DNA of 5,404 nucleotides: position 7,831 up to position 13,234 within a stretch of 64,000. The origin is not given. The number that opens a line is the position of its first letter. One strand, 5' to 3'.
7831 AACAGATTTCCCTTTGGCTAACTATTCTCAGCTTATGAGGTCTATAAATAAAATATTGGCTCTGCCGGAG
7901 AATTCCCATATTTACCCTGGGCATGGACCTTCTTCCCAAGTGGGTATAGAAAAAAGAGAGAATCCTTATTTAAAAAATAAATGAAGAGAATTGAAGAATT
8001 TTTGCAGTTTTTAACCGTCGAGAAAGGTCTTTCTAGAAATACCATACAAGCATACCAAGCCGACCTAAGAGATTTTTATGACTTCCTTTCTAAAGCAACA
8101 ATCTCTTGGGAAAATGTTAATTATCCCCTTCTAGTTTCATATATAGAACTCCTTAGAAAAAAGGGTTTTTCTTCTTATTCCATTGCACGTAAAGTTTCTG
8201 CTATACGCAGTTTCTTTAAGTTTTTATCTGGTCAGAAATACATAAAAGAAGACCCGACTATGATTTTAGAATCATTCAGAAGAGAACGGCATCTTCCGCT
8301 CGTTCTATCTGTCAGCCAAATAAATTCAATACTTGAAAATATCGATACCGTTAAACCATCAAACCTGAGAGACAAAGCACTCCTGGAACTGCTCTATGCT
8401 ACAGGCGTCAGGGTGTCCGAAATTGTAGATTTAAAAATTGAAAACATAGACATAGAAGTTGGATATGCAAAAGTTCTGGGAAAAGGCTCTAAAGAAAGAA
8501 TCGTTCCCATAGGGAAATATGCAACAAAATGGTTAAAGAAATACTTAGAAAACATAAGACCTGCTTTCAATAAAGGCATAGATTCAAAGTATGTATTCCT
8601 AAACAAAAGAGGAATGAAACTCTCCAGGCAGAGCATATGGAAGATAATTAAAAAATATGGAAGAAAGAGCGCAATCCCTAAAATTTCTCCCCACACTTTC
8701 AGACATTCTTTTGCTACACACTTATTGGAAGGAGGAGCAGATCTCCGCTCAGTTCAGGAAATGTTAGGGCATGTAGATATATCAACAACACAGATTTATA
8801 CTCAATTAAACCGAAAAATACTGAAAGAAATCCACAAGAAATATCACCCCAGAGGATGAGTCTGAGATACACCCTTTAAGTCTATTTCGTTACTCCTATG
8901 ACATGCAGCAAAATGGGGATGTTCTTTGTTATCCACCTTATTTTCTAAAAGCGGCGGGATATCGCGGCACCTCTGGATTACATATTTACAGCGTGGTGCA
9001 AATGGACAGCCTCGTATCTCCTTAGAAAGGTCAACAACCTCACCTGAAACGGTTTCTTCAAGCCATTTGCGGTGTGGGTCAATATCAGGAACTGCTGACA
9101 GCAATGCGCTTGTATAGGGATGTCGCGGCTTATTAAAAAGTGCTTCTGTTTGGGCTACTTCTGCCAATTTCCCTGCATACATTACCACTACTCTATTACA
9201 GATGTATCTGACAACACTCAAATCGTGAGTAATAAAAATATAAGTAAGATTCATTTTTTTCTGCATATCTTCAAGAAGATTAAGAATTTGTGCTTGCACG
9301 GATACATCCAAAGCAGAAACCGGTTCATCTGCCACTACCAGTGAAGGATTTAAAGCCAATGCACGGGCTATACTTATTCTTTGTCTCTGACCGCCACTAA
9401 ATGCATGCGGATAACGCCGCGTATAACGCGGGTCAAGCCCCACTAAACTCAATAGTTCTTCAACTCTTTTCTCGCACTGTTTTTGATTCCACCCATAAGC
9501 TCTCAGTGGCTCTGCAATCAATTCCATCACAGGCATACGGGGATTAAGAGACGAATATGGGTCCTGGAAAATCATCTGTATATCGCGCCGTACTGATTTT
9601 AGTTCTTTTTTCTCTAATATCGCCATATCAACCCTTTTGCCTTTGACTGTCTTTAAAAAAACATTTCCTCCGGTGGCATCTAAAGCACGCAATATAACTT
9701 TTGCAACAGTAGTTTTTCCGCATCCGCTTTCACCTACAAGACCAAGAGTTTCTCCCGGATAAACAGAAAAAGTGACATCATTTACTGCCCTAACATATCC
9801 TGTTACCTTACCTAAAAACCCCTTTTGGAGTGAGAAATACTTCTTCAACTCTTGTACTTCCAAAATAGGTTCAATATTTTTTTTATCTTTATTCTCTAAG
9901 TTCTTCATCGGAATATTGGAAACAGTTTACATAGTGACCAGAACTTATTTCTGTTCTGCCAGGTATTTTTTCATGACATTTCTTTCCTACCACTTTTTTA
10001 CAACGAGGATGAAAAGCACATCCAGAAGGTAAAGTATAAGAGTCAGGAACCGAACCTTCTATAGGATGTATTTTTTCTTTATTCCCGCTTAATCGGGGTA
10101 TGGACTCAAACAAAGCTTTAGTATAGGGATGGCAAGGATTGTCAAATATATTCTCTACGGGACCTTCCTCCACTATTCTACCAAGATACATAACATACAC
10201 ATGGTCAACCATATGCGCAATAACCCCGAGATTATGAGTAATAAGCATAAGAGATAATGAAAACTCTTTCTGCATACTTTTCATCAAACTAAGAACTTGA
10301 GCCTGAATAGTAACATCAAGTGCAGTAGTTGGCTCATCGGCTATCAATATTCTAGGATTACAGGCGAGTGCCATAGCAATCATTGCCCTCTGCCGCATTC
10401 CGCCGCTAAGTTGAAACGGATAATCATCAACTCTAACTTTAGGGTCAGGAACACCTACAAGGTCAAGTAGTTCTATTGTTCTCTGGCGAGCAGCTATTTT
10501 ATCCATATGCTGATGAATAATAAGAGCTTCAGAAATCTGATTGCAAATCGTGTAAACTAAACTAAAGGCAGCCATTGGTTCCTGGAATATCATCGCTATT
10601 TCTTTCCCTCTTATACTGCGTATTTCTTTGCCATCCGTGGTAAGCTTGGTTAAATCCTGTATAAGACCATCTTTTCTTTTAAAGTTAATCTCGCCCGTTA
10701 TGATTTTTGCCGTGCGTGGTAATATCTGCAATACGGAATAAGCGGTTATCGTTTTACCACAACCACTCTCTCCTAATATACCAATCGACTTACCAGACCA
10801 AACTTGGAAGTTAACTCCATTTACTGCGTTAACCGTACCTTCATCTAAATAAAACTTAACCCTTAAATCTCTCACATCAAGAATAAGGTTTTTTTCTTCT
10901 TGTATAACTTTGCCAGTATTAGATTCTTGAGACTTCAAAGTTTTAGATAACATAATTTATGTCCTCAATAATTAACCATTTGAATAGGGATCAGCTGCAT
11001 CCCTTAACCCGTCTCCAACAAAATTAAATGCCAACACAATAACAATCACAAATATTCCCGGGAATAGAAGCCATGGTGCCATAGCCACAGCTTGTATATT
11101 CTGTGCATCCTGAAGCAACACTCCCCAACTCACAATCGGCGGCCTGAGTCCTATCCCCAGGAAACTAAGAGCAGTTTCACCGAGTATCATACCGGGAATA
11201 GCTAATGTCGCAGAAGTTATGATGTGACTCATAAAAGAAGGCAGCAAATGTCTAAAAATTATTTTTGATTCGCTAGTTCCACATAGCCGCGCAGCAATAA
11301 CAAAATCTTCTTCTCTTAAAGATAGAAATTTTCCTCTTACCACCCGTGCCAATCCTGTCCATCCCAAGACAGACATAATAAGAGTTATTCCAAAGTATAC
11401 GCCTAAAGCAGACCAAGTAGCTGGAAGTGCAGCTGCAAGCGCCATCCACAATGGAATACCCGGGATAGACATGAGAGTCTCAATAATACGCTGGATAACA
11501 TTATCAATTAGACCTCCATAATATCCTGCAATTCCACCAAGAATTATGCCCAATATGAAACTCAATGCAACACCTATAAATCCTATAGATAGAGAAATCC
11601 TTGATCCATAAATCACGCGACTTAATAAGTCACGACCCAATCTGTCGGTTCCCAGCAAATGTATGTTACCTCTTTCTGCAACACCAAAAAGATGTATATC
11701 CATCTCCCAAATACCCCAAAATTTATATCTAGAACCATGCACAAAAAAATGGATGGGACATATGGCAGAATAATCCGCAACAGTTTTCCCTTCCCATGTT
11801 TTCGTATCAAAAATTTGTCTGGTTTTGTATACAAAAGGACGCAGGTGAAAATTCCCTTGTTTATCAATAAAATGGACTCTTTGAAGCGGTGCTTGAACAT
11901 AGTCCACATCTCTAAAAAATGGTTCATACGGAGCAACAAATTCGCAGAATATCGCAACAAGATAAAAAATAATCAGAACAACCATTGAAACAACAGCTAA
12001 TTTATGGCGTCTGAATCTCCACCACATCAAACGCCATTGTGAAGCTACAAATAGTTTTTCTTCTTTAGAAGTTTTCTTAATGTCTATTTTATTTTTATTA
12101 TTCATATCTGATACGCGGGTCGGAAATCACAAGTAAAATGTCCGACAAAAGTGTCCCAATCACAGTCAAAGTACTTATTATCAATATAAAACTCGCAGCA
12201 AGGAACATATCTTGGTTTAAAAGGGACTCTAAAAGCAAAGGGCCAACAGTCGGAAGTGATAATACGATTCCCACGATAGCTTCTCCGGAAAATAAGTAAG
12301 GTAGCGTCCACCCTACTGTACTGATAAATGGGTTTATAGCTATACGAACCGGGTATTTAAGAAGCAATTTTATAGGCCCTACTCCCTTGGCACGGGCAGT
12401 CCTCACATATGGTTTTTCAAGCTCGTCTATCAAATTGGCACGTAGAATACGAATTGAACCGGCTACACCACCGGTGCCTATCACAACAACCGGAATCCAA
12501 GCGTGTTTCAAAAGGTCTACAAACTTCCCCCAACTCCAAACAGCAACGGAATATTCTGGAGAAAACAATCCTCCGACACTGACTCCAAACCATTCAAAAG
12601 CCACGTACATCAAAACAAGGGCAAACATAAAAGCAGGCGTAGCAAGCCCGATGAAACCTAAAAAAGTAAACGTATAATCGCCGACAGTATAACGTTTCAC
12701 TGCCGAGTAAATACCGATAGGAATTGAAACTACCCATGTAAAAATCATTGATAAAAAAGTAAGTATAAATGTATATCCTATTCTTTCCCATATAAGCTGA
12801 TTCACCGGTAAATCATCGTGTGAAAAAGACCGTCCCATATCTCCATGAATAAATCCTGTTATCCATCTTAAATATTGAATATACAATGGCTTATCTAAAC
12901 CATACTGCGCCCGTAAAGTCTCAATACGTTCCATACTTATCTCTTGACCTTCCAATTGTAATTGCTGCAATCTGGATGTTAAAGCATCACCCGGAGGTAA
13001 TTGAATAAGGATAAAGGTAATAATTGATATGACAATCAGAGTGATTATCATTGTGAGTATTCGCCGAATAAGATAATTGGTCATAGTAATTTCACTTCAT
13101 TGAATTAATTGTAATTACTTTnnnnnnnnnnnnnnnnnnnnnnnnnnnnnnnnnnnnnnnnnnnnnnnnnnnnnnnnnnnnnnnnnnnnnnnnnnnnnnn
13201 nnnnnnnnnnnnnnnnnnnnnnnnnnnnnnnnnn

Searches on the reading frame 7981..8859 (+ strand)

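Call 65: search_protein_families(library=pfam, proteins=[window:7981-8859:+], max_evalue=0.001)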
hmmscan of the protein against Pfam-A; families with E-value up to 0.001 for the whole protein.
window:7981-8859:+ (292 aa): 4 families
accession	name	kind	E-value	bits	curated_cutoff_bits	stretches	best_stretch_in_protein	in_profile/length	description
PF00589.27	Phage_integrase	-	5e-53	179.8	27.1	1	109-277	3-169/172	Phage integrase family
PF02899.23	Phage_int_SAM_1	-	2.2e-24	86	22.3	1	4-83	1-80/83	Phage integrase, N-terminal SAM-like domain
PF13102.12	Phage_int_SAM_5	-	1.4e-07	32.3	22.3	1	15-92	17-92/98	Phage integrase SAM-like domain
PF13495.12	Phage_int_SAM_4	-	0.00025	21.8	27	1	5-87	3-83/85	Phage integrase, N-terminal SAM-like domain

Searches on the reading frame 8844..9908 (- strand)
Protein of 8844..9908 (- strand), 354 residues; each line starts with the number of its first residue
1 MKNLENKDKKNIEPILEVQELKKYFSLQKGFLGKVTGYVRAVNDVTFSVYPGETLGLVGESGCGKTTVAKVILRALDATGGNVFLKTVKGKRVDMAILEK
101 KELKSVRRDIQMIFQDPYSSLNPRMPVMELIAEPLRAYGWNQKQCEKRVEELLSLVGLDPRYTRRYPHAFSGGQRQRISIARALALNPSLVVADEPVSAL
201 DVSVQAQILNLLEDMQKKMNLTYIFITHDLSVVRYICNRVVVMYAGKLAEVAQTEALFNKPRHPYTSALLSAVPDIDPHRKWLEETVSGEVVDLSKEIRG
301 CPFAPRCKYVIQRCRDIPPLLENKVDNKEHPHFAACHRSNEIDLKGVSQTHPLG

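Call 65: search_protein_families(library=pfam, proteins=[window:8844-9908:-], max_evalue=0.001)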
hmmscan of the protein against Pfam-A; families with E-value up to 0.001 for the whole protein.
window:8844-9908:- (354 aa): 6 families
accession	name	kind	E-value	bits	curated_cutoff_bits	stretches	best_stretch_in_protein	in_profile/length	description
PF00005.33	ABC_tran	-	8.5e-32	111.1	25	1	42-197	1-136/137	ABC transporter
PF08352.17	oligo_HPY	-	3.2e-19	69.5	27.1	1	250-314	2-65/65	Oligopeptide/dipeptide transporter, C-terminal region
PF02463.25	SMC_N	-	5.6e-07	29.7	40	1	56-236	28-205/220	RecF/RecN/SMC N terminal domain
PF00004.35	AAA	-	4.2e-05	24.4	21.2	0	57-94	3-35/131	ATPase family associated with various cellular activities (AAA)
PF13304.12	AAA_21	-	5.3e-05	23.9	27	0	165-233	233-303/304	AAA domain, putative AbiEii toxin, Type IV TA system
PF13401.12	AAA_22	-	7.1e-05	23.6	27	1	57-138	10-82/130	AAA domain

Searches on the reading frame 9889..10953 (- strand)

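Call 82: search_protein_families(library=pfam, proteins=[window:9889-10953:-], max_evalue=0.001)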
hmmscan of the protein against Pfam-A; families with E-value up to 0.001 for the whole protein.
window:9889-10953:- (354 aa): 3 families
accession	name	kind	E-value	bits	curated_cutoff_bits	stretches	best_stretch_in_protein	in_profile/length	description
PF00005.33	ABC_tran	-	2.7e-24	86.7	25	1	45-210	2-137/137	ABC transporter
PF08352.17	oligo_HPY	-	2.1e-21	76.5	27.1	1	261-324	1-64/65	Oligopeptide/dipeptide transporter, C-terminal region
PF13304.12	AAA_21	-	0.0006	20.4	27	1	177-245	233-303/304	AAA domain, putative AbiEii toxin, Type IV TA system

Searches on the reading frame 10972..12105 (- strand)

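Call 65: search_protein_families(library=pfam, proteins=[window:10972-12105:-], max_evalue=0.001)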
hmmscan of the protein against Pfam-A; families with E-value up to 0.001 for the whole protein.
window:10972-12105:- (377 aa): 2 families
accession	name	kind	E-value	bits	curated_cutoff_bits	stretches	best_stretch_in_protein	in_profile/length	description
PF00528.27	BPD_transp_1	-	8e-33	114.2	26.4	1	186-373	1-180/184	Binding-protein-dependent transport system inner membrane component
PF12911.12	OppC_N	-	2.7e-18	66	23.9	1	22-70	1-49/53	N-terminal TM domain of oligopeptide transport permease C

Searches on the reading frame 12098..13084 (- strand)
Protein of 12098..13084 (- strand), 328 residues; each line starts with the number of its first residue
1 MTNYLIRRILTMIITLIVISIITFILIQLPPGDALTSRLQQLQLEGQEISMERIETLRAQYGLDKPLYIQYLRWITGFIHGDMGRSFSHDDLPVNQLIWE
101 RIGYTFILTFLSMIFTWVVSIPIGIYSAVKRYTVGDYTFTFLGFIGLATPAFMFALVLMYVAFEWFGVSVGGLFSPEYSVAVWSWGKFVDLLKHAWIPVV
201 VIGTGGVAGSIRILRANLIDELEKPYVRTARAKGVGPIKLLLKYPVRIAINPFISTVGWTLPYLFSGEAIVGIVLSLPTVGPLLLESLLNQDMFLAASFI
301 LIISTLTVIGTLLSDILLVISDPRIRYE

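Call 82: search_protein_families(library=pfam, proteins=[window:12098-13084:-], max_evalue=0.001)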
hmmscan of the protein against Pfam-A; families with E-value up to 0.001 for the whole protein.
window:12098-13084:- (328 aa): 2 families
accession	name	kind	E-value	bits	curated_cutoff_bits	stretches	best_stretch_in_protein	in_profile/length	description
PF00528.27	BPD_transp_1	-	3.5e-27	95.8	26.4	1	121-326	2-183/184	Binding-protein-dependent transport system inner membrane component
PF19300.4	BPD_transp_1_N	-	1.6e-13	51.3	23.8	1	1-93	1-87/114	Binding-prot-dependent transport system membrane comp, N-term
